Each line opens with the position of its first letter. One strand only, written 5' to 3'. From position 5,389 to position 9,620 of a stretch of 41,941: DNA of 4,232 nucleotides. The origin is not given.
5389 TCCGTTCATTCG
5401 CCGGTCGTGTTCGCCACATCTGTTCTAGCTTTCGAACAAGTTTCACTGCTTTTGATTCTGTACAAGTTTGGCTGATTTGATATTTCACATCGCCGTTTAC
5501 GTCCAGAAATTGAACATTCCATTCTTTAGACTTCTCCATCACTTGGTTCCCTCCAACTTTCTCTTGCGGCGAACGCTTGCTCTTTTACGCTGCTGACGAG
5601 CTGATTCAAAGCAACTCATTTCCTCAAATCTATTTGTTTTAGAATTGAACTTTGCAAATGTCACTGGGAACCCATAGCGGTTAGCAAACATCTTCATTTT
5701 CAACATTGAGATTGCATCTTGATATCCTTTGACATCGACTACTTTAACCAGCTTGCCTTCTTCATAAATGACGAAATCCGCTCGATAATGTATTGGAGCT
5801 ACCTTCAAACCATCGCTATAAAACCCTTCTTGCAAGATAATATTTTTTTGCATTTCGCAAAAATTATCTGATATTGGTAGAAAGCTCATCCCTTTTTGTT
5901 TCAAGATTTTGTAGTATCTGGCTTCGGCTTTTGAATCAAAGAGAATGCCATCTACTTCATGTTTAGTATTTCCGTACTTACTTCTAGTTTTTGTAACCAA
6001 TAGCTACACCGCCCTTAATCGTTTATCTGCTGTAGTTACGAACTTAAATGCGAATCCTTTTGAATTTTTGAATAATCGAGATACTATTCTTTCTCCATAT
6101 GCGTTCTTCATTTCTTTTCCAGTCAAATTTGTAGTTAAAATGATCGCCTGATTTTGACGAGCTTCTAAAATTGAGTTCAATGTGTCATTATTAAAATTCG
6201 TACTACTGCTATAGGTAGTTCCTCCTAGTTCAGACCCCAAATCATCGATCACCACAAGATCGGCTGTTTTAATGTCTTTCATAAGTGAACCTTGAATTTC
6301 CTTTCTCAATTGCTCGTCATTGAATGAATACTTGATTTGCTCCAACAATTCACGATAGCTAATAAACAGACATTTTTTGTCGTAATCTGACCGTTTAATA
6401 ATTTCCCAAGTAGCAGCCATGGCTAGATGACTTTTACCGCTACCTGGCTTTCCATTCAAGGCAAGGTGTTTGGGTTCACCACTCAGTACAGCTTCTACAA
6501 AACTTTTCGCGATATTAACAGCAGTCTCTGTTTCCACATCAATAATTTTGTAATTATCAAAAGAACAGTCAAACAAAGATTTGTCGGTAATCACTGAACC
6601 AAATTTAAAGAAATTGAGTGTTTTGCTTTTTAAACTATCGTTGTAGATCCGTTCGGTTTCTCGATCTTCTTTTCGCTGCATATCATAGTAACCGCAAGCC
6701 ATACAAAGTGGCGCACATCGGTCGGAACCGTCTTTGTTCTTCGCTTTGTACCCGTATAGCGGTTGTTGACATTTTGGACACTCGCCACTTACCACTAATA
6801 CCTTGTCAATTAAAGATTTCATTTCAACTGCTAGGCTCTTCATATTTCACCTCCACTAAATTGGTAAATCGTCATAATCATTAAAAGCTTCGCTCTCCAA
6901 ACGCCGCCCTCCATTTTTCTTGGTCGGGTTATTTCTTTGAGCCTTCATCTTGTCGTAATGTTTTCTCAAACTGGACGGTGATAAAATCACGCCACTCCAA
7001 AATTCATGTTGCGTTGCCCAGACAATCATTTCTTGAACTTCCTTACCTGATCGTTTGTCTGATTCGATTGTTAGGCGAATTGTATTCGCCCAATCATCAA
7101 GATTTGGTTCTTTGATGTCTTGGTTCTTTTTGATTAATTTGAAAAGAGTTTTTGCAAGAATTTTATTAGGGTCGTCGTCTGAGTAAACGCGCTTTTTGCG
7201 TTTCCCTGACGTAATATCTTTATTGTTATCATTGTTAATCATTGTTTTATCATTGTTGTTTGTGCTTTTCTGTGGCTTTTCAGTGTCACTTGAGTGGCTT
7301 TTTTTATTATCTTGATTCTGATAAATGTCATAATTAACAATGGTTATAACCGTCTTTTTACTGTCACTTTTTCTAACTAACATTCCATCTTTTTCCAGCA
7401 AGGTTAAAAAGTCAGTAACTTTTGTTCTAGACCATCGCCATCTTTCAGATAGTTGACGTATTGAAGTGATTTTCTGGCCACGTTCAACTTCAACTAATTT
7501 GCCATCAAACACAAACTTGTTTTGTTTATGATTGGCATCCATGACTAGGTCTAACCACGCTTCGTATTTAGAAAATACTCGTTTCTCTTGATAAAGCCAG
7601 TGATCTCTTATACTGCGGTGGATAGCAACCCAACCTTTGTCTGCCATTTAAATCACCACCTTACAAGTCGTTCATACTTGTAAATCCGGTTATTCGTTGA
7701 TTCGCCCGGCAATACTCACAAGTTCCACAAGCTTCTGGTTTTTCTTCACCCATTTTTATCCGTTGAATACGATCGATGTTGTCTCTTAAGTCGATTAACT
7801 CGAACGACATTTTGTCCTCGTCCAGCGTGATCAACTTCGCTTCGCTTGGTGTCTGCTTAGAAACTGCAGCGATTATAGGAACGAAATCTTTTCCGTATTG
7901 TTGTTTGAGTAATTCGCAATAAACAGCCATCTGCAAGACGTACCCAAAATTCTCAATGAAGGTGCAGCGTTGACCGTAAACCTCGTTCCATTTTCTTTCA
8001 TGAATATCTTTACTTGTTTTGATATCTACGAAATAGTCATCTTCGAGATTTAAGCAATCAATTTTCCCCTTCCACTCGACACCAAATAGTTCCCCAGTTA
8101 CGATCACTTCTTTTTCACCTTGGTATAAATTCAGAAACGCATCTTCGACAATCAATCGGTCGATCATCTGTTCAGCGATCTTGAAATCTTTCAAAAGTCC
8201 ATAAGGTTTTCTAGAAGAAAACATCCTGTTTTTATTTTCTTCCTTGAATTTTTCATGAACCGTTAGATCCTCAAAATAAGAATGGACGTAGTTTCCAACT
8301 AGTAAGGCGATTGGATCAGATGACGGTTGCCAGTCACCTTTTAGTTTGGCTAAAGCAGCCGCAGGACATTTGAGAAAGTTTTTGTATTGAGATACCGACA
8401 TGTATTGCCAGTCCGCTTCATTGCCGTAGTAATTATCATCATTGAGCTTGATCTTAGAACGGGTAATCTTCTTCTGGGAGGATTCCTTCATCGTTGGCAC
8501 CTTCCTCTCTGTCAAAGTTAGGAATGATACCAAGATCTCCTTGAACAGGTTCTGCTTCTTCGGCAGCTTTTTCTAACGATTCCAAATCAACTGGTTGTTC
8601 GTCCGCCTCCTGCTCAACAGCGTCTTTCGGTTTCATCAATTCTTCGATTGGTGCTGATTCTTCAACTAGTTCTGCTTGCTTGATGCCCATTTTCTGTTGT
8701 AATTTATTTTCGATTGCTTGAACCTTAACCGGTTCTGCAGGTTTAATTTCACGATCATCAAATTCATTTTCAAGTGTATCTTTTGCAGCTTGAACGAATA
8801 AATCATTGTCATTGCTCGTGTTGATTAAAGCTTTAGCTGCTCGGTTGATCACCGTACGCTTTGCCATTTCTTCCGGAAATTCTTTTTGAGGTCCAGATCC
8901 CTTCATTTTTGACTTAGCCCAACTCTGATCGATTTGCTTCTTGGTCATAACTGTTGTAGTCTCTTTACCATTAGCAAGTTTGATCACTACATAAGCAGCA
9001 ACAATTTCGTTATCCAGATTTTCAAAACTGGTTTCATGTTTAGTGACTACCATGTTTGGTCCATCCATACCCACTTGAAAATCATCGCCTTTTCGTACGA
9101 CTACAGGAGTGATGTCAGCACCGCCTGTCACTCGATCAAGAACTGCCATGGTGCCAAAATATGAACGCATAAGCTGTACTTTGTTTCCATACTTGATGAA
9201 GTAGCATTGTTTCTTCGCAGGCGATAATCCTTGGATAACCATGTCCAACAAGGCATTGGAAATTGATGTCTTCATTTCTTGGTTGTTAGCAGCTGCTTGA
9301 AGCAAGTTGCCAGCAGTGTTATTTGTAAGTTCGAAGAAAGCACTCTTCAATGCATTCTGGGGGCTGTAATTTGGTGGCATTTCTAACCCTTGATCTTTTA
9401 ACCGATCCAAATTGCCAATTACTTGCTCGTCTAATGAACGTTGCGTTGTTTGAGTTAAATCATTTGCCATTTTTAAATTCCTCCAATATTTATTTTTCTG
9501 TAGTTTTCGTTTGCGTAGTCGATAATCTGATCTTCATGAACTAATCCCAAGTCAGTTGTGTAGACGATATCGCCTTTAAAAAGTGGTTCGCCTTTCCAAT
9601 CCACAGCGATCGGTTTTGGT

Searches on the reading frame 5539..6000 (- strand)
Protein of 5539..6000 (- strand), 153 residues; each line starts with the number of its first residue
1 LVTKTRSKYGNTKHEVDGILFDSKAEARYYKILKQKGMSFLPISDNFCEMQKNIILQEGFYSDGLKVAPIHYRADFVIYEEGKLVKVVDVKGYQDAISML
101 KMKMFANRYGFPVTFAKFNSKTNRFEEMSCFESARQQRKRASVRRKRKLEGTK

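Call 49: search_protein_families(library=pfam, proteins=[window:5539-6000:-], max_evalue=0.001)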
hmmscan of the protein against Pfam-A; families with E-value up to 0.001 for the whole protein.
window:5539-6000:- (153 aa): 1 family
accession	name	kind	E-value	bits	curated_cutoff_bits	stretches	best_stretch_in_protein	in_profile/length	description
PF06356.17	DUF1064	-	1.1e-22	81.1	24.7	1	6-109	1-101/117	Protein of unknown function (DUF1064)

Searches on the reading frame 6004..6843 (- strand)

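Call 49: search_protein_families(library=pfam, proteins=[window:6004-6843:-], max_evalue=0.001)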
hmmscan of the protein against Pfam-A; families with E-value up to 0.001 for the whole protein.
window:6004-6843:- (279 aa): 5 families
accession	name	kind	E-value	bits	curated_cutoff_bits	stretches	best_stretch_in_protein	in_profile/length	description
PF01695.23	IstB_IS21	-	3.3e-09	37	24.1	1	125-252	93-206/238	IstB-like ATP binding protein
PF00308.24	Bac_DnaA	-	1e-06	29.5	23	1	95-257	7-155/162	Bacterial DnaA ATPAse domain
PF04851.21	ResIII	-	5.7e-05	23.5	22.5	1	122-193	21-94/164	Type III restriction enzyme, res subunit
PF00270.35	DEAD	-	0.00075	19.7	26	0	113-175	5-66/167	DEAD/DEAH box helicase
PF13191.12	AAA_16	-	0.00077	20.4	32.6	0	113-181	13-85/167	AAA ATPase domain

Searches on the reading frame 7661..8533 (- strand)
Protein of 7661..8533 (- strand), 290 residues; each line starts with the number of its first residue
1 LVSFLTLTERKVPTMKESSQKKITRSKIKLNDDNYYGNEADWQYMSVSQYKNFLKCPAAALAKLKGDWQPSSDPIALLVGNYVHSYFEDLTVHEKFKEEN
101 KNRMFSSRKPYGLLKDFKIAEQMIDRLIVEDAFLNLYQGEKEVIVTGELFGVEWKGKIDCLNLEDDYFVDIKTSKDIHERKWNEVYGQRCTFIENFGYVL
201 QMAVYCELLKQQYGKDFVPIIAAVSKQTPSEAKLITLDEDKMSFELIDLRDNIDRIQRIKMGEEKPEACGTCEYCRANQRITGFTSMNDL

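Call 49: search_protein_families(library=pfam, proteins=[window:7661-8533:-], max_evalue=0.001)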
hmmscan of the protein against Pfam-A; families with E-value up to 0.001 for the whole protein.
window:7661-8533:- (290 aa): 2 families
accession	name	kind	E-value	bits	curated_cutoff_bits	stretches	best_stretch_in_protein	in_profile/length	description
PF12684.13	DUF3799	-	1.2e-95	320.2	26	1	46-277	1-232/233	PDDEXK-like domain of unknown function (DUF3799)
PF12705.13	PDDEXK_1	-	2.4e-10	41.2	22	1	45-274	2-242/247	PD-(D/E)XK nuclease superfamily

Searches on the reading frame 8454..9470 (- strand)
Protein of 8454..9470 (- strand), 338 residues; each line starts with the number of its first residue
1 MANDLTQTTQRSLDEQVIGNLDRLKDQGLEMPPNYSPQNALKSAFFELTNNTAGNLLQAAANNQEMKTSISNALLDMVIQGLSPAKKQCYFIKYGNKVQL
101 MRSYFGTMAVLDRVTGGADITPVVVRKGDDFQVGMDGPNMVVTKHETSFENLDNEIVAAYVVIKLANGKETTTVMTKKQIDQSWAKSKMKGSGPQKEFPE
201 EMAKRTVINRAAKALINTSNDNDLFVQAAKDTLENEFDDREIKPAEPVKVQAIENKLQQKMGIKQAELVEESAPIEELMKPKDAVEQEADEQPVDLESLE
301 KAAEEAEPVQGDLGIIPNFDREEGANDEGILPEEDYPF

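Call 49: search_protein_families(library=pfam, proteins=[window:8454-9470:-], max_evalue=0.001)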
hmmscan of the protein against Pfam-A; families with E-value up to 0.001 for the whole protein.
window:8454-9470:- (338 aa): 1 family
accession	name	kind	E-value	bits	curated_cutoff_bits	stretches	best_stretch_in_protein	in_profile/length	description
PF03837.19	RecT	-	2e-40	138.9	24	1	65-236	19-186/198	RecT family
